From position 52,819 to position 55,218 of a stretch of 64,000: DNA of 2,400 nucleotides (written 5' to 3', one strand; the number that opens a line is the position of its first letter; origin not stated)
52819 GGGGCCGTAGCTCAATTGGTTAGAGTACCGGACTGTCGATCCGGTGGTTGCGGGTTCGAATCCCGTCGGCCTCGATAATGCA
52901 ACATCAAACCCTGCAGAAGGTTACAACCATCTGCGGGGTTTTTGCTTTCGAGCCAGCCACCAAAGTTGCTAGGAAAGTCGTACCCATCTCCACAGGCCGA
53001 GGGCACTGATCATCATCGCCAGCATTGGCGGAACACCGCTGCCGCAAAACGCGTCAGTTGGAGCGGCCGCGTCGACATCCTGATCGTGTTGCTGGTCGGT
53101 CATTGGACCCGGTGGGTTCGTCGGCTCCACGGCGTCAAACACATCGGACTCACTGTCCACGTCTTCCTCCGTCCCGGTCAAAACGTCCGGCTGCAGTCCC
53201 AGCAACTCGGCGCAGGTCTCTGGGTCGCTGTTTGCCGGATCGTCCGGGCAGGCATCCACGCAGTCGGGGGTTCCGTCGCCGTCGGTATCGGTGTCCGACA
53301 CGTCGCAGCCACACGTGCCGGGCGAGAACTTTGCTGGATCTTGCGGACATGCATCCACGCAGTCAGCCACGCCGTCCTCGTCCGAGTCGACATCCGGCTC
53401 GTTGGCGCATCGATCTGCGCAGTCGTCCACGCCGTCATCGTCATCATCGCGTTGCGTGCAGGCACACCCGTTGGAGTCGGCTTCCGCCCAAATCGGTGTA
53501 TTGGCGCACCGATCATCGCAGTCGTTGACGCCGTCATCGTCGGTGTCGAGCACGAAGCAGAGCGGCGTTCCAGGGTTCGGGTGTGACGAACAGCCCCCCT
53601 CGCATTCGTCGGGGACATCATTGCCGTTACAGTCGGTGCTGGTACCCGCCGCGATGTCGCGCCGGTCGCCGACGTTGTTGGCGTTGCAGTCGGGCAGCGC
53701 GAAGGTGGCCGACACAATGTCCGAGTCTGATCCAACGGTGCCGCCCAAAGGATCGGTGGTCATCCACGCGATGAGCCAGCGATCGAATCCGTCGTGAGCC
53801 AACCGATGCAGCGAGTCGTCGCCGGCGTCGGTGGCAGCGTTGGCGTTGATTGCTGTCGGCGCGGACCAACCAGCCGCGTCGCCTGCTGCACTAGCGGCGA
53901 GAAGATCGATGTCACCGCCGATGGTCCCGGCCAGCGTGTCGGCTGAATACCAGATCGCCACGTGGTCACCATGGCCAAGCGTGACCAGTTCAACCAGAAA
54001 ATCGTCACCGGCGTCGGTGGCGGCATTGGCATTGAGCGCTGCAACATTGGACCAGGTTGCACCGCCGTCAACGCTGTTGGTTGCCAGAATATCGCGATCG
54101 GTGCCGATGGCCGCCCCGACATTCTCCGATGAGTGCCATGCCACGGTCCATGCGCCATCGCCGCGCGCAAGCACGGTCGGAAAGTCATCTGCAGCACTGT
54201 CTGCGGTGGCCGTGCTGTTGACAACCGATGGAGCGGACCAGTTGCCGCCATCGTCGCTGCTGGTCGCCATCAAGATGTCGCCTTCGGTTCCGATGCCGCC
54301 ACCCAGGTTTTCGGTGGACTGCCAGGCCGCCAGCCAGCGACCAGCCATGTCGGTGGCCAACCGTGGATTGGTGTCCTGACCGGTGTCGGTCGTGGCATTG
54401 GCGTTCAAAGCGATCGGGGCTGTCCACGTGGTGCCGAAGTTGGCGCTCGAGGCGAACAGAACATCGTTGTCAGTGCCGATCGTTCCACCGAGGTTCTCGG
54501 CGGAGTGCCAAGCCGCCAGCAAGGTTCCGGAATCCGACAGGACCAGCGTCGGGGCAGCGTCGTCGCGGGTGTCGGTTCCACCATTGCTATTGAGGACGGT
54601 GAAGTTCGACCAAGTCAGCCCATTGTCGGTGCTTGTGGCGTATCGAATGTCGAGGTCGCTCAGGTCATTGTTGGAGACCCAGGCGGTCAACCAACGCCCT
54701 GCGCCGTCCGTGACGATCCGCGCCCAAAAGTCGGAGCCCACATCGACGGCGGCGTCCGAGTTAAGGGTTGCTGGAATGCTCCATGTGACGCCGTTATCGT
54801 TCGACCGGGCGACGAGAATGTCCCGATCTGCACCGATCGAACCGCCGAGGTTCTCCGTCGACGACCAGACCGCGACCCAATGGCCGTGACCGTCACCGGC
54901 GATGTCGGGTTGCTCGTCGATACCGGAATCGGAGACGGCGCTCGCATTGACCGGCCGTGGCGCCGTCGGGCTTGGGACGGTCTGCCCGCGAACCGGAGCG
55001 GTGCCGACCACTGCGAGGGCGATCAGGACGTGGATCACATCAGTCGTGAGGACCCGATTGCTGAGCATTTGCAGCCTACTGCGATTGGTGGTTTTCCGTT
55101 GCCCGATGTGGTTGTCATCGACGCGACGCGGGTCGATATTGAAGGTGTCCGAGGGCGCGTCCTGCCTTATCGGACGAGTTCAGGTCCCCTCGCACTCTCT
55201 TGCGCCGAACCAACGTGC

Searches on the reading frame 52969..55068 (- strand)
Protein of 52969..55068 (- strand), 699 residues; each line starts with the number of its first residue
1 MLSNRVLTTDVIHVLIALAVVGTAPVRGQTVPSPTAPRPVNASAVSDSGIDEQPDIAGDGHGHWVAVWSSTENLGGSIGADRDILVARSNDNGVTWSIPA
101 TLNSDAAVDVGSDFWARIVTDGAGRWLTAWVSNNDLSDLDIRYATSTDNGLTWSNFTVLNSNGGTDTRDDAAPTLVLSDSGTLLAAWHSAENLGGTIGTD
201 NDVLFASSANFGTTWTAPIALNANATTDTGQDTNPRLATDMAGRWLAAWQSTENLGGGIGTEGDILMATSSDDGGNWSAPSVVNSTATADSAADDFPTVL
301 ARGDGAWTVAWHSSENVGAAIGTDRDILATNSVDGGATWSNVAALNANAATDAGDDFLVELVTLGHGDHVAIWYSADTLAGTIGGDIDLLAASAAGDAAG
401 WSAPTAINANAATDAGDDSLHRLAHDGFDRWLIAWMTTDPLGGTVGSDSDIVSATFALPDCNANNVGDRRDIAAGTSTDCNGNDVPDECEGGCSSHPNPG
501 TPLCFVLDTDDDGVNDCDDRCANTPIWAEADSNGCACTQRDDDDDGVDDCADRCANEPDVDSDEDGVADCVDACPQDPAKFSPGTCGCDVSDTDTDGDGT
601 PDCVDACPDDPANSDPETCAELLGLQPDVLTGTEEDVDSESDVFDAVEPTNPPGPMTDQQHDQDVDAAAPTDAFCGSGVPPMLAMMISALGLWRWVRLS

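Call 28: search_protein_families(library=pfam, proteins=[window:52969-55068:-])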
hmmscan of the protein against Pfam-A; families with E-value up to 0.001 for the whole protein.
window:52969-55068:- (699 aa): 2 families
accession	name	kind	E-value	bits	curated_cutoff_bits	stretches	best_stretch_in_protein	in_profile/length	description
PF13088.12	BNR_2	-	2.7e-12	47.1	31.4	2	134-349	13-208/277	BNR repeat-like domain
PF21471.3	Reelin_subrepeat-B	-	7.1e-06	26.3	27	0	81-106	57-82/127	Reelin subrepeat B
